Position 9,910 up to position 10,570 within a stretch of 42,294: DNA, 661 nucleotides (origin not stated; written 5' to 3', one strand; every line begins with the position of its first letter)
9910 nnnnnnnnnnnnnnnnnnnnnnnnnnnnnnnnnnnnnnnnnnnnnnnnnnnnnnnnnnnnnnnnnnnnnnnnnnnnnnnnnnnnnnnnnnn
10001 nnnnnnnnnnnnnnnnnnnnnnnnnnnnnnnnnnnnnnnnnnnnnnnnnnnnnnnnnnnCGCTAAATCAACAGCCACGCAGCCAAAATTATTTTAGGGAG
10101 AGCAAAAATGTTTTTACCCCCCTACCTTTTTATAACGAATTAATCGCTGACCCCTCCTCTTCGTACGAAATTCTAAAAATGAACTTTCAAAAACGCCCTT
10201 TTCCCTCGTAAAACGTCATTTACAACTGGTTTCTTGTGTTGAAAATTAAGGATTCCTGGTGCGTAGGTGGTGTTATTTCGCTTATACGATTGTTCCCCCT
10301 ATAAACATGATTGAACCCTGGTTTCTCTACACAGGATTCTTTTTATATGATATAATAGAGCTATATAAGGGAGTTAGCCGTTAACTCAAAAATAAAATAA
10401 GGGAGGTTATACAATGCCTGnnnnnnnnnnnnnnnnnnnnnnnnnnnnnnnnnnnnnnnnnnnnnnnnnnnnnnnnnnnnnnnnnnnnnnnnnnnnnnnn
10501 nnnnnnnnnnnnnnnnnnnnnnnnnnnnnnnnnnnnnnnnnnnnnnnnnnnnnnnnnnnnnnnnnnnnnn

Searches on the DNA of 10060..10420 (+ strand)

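Call 74: search_dna_similar(query=window:10060-10420:+, collection=phages, mode=distant, max_rows=25)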
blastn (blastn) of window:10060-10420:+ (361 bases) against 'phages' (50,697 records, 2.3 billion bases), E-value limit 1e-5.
Records with a match: 69; places in all: 76; records where one place covers at least 80% of the query: 17.
Best place of each record, by identity: 90-95% 1; 80-90% 35; 60-80% 33.
By first word of the organism name: Enterococcus 69.
By host as written in the record: Enterococcus faecalis 19; Enterococcus faecium 12; - 5; Enterococcus sp. 4; Enterococcus_D gallinarum DO36 3; Enterococcus faecalis ATCC 33186 3; Enterococcus faecalis ATCC 29212 3; Enterococcus faecium ATCC 35667 2; and 16 more.
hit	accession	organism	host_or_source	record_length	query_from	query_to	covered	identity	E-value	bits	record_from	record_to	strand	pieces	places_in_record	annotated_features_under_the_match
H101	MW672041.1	Enterococcus phage vb_GEC_Ef_S_9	Enterococcus faecium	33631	1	361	100%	90.6%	7e-137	491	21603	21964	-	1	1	hypothetical protein | HNH endonuclease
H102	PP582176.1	Enterococcus phage vB_Efm10_KEN22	Enterococcus faecium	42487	1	361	100%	88.1%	5e-126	456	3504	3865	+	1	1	hypothetical protein (x3) | HNH endonuclease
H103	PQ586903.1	Enterococcus phage RG1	Enterococcus faecium ATCC 35667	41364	1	361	100%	87.5%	6e-119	433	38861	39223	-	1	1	hypothetical protein | HNH endonuclease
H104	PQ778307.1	Enterococcus phage SSBHU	Enterococcus faecium ATCC 35667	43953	1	361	100%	87.2%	8e-117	425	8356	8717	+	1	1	hypothetical protein | HNH endonuclease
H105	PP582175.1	Enterococcus phage vB_Efm8_KEN21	Enterococcus faecium 80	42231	1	359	99%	85.7%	9e-110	401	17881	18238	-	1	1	hypothetical protein (x3)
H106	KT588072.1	Enterococcus phage IME-EFm5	Enterococcus faecium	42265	1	361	100%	84.7%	7e-105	385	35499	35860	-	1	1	hypothetical protein (x2) | HNH endonuclease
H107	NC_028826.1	Enterococcus phage IME-EFm5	Enterococcus faecium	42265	1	361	100%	84.7%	7e-105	385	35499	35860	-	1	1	hypothetical protein (x2) | HNH endonuclease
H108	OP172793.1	Enterococcus phage EF36P1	Enterococcus_D gallinarum DO36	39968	1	348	96%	86.6%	3e-110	404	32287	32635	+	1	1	hypothetical protein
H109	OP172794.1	Enterococcus phage EF36P2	Enterococcus_D gallinarum DO36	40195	1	348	96%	86.6%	3e-110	404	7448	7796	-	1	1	hypothetical protein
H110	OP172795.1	Enterococcus phage EF36P3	Enterococcus_D gallinarum DO36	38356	1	348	96%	86.6%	3e-110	404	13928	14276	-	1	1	hypothetical protein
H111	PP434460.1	Enterococcus phage BUCT630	Enterococcus faecium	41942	1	359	99%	83.1%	1e-96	359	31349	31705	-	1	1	hypothetical protein | HNH endonuclease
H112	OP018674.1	Enterococcus phage vB_Efm_LG62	Enterococcus faecium 2111230062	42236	1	359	99%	83.1%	2e-99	368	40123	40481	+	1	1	HNH endonuclease | hypothetical protein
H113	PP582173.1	Enterococcus phage vB_Efm3_KEN18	Enterococcus faecium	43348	1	348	96%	84.0%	2e-98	364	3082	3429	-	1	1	hypothetical protein (x2)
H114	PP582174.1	Enterococcus phage vB_Efm3_KEN20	Enterococcus faecium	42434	1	348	96%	84.0%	2e-98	364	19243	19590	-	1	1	hypothetical protein (x2)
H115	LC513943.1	Enterococcus phage vB_EfaS-DELF1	Enterococcus faecalis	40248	44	348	84%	78.2%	2e-60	238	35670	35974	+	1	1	none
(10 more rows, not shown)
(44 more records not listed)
